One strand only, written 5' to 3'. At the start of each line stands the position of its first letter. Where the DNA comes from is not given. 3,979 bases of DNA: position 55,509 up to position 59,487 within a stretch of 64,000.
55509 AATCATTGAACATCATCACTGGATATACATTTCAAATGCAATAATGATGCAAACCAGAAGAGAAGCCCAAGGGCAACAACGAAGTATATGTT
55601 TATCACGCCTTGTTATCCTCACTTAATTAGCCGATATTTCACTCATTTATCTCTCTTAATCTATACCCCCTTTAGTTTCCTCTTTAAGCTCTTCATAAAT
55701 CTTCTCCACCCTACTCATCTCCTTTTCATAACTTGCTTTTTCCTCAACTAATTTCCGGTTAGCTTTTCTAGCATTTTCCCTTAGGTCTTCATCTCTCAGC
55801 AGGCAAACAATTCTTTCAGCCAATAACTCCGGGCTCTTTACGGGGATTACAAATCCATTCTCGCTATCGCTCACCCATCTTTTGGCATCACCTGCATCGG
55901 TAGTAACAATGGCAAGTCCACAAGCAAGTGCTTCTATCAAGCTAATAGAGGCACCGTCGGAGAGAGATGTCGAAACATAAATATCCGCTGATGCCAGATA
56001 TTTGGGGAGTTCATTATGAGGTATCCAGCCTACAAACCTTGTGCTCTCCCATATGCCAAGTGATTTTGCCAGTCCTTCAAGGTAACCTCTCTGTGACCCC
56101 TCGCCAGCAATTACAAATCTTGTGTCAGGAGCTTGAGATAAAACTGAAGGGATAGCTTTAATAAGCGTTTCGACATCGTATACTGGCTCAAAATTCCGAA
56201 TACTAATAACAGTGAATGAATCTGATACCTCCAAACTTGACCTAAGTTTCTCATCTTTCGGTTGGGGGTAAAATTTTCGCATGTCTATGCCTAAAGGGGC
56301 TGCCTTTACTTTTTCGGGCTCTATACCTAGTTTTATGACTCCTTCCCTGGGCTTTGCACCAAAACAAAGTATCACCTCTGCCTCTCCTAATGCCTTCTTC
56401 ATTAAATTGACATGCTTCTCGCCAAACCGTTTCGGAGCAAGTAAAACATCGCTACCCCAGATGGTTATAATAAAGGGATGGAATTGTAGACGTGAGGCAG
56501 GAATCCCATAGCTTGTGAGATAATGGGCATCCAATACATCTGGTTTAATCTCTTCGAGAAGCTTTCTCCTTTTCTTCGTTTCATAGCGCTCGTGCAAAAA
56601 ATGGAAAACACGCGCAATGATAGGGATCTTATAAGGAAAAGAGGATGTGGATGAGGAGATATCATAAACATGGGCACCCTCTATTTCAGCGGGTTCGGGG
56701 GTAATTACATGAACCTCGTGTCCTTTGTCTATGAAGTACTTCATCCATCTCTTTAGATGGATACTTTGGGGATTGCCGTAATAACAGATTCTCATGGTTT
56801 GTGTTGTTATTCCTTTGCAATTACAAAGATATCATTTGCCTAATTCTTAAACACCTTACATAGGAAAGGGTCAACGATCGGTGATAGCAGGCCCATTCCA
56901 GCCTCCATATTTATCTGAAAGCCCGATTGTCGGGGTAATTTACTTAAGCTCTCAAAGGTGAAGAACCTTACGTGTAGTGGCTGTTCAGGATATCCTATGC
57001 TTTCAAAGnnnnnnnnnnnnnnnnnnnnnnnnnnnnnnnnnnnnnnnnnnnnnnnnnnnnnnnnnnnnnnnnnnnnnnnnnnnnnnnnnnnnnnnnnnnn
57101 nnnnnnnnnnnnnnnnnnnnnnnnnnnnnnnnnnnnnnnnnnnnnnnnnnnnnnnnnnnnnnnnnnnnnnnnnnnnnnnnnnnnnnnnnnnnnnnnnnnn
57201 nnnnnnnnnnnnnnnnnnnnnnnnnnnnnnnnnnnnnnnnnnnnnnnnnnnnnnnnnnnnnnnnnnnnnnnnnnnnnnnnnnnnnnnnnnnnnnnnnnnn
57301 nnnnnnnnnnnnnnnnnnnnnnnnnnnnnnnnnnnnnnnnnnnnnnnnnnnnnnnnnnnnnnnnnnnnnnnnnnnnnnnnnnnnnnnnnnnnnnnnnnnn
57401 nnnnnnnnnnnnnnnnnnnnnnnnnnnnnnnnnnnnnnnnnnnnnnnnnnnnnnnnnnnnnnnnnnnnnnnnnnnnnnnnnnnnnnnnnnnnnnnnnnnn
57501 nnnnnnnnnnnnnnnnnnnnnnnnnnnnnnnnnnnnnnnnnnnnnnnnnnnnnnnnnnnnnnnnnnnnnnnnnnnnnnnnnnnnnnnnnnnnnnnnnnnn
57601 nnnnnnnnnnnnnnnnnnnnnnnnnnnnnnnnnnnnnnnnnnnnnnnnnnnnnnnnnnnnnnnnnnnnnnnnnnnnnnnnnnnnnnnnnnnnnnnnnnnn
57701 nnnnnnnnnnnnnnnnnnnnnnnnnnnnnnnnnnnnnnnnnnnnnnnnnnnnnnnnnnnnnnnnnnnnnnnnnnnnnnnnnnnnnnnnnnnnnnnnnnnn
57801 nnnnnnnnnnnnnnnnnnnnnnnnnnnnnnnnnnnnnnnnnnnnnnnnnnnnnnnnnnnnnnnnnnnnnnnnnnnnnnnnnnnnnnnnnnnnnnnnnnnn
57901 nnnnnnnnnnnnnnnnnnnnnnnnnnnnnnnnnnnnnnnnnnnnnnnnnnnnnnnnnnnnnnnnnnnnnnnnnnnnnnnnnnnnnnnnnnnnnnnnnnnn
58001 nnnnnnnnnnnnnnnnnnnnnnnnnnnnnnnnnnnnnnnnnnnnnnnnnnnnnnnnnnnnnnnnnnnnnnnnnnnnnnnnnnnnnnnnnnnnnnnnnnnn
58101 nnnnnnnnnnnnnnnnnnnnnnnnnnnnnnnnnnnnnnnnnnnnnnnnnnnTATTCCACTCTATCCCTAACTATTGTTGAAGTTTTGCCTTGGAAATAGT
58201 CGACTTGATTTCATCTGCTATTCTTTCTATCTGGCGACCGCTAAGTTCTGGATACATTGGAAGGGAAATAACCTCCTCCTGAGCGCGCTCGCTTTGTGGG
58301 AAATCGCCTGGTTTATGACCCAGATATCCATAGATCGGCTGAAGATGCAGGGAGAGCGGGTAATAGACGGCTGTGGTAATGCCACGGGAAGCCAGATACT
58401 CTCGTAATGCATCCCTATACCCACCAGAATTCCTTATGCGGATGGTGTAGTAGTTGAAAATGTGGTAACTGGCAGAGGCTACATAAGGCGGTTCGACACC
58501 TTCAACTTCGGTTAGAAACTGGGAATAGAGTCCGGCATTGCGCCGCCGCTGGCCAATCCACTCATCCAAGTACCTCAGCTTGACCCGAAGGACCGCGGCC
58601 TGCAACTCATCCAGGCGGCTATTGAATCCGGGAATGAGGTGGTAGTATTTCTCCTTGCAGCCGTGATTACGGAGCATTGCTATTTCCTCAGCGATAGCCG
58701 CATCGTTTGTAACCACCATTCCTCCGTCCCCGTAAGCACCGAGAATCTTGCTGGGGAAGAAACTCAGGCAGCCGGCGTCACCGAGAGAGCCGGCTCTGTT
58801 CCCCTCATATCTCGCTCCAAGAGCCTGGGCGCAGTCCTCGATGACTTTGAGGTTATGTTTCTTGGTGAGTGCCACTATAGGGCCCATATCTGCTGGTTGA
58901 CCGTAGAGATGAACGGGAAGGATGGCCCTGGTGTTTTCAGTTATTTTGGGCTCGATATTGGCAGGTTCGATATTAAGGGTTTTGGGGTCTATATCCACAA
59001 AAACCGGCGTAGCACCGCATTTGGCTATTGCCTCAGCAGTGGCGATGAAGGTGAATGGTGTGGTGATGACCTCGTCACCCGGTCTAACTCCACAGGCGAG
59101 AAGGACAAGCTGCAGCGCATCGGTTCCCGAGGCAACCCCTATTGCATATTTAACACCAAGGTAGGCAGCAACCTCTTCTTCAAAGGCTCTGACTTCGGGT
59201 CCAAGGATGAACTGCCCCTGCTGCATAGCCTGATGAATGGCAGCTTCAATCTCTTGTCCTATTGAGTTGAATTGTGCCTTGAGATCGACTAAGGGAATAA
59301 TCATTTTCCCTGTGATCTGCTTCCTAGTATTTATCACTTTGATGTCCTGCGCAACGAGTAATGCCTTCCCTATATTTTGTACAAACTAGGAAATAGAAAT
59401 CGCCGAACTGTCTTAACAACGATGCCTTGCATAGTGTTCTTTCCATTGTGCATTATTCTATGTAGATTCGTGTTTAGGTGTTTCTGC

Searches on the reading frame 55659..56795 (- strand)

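Call 4: search_protein_families(library=pfam, proteins=[window:55659-56795:-], max_evalue=0.01)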
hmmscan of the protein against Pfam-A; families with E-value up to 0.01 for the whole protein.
window:55659-56795:- (379 aa): 7 families
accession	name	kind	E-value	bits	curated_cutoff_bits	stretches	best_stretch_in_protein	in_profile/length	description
PF00534.26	Glycos_transf_1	-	5.1e-39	134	26.4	1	181-348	3-171/172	Glycosyl transferases group 1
PF13692.12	Glyco_trans_1_4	-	2.6e-30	106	27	1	195-335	3-142/142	Glycosyl transferases group 1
PF13477.12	Glyco_trans_4_2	-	2.3e-22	80.1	23.4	1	2-144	1-137/139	Glycosyl transferase 4-like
PF13439.12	Glyco_transf_4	-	3.4e-12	47.1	28.5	1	12-172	6-168/170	Glycosyltransferase Family 4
PF13524.12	Glyco_trans_1_2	-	4.9e-12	46.4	25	1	219-362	9-141/144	Glycosyl transferase-like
PF13579.12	Glyco_trans_4_4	-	2.7e-05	25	29.7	1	16-169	9-158/158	Glycosyl transferase 4-like domain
PF22772.2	WsaF_C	-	6.4e-05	23.2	27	1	212-328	24-131/133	WsaF, C-terminal domain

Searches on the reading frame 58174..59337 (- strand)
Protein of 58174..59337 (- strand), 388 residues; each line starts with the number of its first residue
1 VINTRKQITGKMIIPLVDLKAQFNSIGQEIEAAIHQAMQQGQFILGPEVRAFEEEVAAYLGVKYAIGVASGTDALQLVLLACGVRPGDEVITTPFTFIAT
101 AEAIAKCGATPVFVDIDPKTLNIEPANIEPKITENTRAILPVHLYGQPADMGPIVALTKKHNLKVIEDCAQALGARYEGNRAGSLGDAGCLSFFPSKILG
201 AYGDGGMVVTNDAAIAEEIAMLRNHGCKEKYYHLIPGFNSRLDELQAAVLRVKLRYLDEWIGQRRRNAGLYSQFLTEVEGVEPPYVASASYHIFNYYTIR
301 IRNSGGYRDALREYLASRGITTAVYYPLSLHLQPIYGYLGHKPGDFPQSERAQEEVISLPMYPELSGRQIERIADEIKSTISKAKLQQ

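Call 4: search_protein_families(library=pfam, proteins=[window:58174-59337:-], max_evalue=0.01)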
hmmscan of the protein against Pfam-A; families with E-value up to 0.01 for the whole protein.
window:58174-59337:- (388 aa): 5 families
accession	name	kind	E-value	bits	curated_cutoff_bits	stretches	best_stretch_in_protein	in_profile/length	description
PF01041.23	DegT_DnrJ_EryC1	-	4.2e-130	434.6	19.8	1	25-377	2-359/360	DegT/DnrJ/EryC1/StrS aminotransferase family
PF00155.27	Aminotran_1_2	-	1.6e-07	31.3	19.7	1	30-135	23-140/361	Aminotransferase class I and II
PF01212.27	Beta_elim_lyase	-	4e-06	26.8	27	1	47-175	32-175/288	Beta-eliminating lyase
PF01053.26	Cys_Met_Meta_PP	-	7.9e-06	25.1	27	1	47-174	52-179/381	Cys/Met metabolism PLP-dependent enzyme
PF00266.25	Aminotran_5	-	2.1e-05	24.1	21.5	1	31-175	27-182/371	Aminotransferase class-V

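Call 5: search_protein_families(library=ncbifam, proteins=[window:58174-59337:-], max_evalue=0.01)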
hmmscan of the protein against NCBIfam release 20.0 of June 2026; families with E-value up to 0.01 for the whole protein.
window:58174-59337:- (388 aa): 34 families (the best 25 are shown)
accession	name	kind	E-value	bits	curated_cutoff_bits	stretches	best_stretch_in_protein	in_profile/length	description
TIGR03588.1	PseC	equivalog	3.2e-81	273.2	423.5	1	26-380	9-379/380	UDP-4-amino-4,6-dideoxy-N-acetyl-beta-L-altrosamine transaminase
TIGR04181.1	NHT_00031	hypoth_equivalog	1.9e-69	234.3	420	1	45-360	28-357/359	LegC family aminotransferase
TIGR04427.1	PLP_DesI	equivalog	5e-65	220.1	650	1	46-382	51-384/390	dTDP-4-dehydro-6-deoxyglucose aminotransferase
NF008658.2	PRK11658.1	equivalog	6.1e-65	219.3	631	1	25-381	11-377/379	UDP-4-amino-4-deoxy-L-arabinose aminotransferase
NF008687.0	PRK11706.1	equivalog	1.9e-64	217.8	375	1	26-381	10-374/375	dTDP-4-amino-4,6-dideoxygalactose transaminase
NF011936.0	PRK15407.1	equivalog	1.9e-52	178.4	423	2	29-226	48-251/440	lipopolysaccharide biosynthesis protein RfbH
TIGR02379.1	ECA_wecE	subfamily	3.1e-52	177.6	434.85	1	25-379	9-373/376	dTDP-4-amino-4,6-dideoxy-D-glucose transaminase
NF005871.0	PRK07811.1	equivalog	8.3e-07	27.9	513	1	46-224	60-236/389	cystathionine gamma-synthase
NF006488.0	PRK08912.1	equivalog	1.3e-06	27.6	498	1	68-169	92-187/387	aminotransferase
NF005816.0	PRK07682.1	equivalog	3.2e-06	26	620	1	71-168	99-202/390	aminotransferase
NF006569.0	PRK09082.1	subfamily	6.7e-06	25.4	420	1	62-140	90-168/386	methionine aminotransferase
NF005817.0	PRK07683.1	equivalog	7.2e-06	24.9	575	1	72-140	99-166/387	aminotransferase A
NF004621.0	PRK05957.1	equivalog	2.3e-05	23.3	498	1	68-142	94-167/389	pyridoxal phosphate-dependent aminotransferase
NF041364.1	GntC_guanitoxin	equivalog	3.6e-05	22.8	415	1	68-168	65-173/356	guanitoxin biosynthesis PLP-dependent (S)-gamma-hydroxy-L-arginine cyclodehydratase GntC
NF005695.0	PRK07503.1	equivalog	3.6e-05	22.6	666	1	13-214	28-230/403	methionine gamma-lyase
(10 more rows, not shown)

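Call 76: search_solved_structures(query=window:58174-59337:-, max_evalue=1e-40)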
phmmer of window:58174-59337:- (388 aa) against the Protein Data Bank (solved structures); distinct sequences matched with E-value up to 1e-40: 39.
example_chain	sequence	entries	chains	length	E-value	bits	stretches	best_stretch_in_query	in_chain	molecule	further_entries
7b0d_A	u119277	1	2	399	5e-114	384.1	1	13-376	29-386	Glutamine--scyllo-inositol transaminase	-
3frk_A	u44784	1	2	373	4e-99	335.1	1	16-378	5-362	QdtB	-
2oga_A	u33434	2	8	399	9.7e-95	320.7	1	14-379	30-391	Transaminase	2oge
3nyu_A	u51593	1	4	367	2.6e-93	316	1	14-373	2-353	Aminotransferase WbpE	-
3nu7_A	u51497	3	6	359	2.7e-93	315.9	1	14-372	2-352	Aminotransferase WbpE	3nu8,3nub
3nys_A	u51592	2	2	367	1.8e-92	313.2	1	14-373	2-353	Aminotransferase WbpE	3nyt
8e75_A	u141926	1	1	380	2.5e-90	306.1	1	13-374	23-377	DegT/DnrJ/EryC1/StrS aminotransferase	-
8e77_A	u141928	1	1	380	2.5e-90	306.1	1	13-374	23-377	DegT/DnrJ/EryC1/StrS aminotransferase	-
7n63_A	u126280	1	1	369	9.7e-83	281.2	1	17-374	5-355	Putative aminotransferase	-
5u1z_A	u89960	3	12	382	3.3e-78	266.2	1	26-377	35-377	Putative aminotransferase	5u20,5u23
5u21_A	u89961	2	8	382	2.3e-77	263.5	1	26-377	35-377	Putative aminotransferase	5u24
4qgr_A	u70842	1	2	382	7.6e-75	255.2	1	16-377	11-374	DegT/DnrJ/EryC1/StrS aminotransferase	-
3bn1_A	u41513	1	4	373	2.3e-73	250.3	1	47-374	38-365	Perosamine synthetase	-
3dr7_A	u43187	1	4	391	2.7e-73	250.1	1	47-374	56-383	Putative perosamine synthetase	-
3dr4_A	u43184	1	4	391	1.7e-72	247.5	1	47-374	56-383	Putative perosamine synthetase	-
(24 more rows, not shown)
